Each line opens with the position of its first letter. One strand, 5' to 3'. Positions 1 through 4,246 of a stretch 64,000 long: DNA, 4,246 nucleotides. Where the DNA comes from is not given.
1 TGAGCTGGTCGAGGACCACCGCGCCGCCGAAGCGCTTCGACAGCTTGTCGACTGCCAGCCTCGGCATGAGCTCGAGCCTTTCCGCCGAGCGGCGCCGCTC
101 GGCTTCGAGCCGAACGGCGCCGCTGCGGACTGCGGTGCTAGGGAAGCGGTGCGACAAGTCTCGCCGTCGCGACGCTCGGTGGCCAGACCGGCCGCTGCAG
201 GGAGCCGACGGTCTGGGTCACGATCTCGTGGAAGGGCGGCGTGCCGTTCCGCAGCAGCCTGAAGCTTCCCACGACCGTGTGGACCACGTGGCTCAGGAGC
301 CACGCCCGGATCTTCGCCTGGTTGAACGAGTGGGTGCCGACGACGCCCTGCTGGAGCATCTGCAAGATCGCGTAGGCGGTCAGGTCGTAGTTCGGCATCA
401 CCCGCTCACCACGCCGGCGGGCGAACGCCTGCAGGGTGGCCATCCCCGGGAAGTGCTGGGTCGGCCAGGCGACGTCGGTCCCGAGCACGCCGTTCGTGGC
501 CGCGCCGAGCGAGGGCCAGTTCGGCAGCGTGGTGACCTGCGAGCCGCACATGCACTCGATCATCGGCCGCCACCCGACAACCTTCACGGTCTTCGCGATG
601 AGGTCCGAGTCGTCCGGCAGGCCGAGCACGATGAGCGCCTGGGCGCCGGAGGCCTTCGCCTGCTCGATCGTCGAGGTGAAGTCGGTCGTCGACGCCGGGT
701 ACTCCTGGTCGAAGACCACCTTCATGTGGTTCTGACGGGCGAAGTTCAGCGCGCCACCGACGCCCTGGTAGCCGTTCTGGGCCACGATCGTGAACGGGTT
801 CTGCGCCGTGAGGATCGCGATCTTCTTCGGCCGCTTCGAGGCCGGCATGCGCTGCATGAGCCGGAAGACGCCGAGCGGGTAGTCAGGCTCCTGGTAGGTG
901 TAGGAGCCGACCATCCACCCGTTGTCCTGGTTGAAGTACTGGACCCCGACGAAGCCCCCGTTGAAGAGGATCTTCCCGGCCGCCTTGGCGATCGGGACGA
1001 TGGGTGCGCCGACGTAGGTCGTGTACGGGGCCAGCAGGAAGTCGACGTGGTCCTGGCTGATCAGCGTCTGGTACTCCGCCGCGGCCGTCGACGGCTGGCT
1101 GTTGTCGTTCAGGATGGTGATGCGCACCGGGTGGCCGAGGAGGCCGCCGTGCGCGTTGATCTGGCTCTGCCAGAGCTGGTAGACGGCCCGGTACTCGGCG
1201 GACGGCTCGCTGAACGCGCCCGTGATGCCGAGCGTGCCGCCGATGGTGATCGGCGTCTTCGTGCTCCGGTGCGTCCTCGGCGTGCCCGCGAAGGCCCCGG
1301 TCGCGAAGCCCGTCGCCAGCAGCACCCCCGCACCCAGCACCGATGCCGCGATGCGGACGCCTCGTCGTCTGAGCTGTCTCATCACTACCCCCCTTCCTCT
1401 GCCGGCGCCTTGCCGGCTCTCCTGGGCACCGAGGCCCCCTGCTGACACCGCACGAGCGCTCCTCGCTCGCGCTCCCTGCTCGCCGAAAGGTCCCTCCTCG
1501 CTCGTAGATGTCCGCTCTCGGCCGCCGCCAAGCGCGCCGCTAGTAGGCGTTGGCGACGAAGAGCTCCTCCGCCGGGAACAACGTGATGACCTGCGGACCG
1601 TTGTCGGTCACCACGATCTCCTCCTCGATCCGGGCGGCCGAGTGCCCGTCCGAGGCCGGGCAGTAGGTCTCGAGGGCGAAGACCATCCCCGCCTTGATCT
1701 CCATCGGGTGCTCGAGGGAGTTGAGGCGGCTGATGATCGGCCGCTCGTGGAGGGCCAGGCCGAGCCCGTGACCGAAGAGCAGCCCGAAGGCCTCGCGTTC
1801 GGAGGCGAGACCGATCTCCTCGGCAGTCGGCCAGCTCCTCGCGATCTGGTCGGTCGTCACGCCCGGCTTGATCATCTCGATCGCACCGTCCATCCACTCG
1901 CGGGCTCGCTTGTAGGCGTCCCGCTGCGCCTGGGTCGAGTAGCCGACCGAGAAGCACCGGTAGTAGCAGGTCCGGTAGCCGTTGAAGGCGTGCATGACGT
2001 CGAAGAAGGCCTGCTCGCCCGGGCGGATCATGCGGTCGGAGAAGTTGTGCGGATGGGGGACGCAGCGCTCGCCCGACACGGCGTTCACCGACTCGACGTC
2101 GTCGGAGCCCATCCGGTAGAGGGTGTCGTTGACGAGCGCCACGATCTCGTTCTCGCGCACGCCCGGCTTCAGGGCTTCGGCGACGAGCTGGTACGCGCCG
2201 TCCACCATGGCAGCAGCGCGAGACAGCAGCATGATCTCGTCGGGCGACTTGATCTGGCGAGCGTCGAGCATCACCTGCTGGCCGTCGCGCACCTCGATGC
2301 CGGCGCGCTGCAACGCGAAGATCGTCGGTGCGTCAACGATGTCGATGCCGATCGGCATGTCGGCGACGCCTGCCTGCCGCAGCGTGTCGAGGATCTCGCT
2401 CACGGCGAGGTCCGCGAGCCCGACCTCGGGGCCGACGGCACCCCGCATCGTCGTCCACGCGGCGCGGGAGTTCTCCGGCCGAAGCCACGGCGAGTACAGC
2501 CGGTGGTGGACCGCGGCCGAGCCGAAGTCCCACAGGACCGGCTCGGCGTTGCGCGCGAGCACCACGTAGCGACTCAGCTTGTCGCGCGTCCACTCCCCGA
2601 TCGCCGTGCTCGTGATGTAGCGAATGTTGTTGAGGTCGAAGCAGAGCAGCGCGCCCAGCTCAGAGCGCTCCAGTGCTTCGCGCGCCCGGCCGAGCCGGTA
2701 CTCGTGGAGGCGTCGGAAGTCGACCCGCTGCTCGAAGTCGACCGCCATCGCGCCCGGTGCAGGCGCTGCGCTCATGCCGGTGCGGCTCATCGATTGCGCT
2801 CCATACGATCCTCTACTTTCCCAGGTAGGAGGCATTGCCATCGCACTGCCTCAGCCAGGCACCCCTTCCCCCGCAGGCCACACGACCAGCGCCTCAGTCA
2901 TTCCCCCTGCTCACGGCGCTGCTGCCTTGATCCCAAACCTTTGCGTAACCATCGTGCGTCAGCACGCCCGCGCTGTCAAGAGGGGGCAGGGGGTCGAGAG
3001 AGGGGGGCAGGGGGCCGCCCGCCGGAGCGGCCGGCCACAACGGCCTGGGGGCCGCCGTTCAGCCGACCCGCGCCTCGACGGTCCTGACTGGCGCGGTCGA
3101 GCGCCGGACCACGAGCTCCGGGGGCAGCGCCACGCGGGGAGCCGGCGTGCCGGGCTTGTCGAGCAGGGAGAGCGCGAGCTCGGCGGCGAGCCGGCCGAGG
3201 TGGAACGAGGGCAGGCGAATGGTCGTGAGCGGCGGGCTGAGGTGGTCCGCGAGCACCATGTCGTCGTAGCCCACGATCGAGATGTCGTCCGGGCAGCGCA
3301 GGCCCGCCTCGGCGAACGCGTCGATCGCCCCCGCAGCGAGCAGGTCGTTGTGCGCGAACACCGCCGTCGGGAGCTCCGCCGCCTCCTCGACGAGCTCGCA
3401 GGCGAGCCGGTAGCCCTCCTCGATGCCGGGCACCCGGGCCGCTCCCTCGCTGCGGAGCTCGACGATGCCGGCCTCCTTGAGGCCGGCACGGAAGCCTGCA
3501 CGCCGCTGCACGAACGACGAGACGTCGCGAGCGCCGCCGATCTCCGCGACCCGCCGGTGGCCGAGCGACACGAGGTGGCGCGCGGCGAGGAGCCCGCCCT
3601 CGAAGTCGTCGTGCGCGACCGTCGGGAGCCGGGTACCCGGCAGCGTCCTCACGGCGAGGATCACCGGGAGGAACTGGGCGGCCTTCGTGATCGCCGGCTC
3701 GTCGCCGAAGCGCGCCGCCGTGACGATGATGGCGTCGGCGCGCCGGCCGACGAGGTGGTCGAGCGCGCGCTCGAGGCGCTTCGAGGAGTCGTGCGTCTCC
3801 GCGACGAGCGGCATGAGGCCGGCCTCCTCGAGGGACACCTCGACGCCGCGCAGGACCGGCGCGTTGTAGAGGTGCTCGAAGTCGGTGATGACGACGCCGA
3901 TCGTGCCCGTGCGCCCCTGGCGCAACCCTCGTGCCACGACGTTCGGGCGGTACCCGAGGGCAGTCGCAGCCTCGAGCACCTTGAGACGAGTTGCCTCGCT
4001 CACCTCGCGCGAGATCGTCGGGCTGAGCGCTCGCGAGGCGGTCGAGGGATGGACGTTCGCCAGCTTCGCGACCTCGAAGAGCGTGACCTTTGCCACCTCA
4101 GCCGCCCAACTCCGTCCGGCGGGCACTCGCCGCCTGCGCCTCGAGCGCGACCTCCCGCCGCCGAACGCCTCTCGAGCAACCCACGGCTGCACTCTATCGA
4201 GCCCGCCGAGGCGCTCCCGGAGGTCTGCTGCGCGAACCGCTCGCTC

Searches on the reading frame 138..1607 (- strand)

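Call 15: search_protein_families(library=pfam, proteins=[window:138-1607:-], max_evalue=0.00001)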
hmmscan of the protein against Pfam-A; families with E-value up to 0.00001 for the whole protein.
window:138-1607:- (489 aa): 2 families
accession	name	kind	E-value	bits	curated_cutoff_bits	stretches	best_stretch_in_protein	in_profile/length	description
PF13458.12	Peripla_BP_6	-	1.1e-38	134.2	31.7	1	119-448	1-319/343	Periplasmic binding protein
PF13433.12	Peripla_BP_5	-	1.4e-07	31.4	27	1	122-215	3-96/363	Periplasmic binding protein domain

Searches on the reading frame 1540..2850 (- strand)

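Call 15: search_protein_families(library=pfam, proteins=[window:1540-2850:-], max_evalue=0.00001)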
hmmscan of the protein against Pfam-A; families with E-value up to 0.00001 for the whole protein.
window:1540-2850:- (436 aa): 1 family
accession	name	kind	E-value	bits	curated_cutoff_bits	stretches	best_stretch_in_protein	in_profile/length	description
PF00557.29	Peptidase_M24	-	2.3e-37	129.3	23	1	209-416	3-208/208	Metallopeptidase family M24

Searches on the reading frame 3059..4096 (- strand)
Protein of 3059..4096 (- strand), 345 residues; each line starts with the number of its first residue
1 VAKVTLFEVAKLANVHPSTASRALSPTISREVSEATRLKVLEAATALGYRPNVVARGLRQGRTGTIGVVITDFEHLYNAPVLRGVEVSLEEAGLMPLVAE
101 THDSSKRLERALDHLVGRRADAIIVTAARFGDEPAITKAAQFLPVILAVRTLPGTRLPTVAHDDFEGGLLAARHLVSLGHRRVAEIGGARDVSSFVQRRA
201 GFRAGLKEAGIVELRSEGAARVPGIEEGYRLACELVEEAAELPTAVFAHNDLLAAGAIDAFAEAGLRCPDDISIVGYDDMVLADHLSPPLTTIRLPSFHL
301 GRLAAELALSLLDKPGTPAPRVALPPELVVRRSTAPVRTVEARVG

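Call 15: search_protein_families(library=pfam, proteins=[window:3059-4096:-], max_evalue=0.00001)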
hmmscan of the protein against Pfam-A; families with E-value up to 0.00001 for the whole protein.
window:3059-4096:- (345 aa): 4 families
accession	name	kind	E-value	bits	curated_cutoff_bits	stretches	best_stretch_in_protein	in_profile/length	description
PF13377.12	Peripla_BP_3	-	1.5e-42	146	26.5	1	172-334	1-167/167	Periplasmic binding protein-like domain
PF00532.27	Peripla_BP_1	-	2.3e-29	103.2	22.2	1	64-310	2-259/281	Periplasmic binding proteins and sugar binding domain of LacI family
PF13407.12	Peripla_BP_4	-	1.8e-11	44.5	35.1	1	66-279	1-218/258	Periplasmic binding protein domain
PF00356.27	LacI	-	1.9e-11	44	27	1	5-52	1-46/46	Bacterial regulatory proteins, lacI family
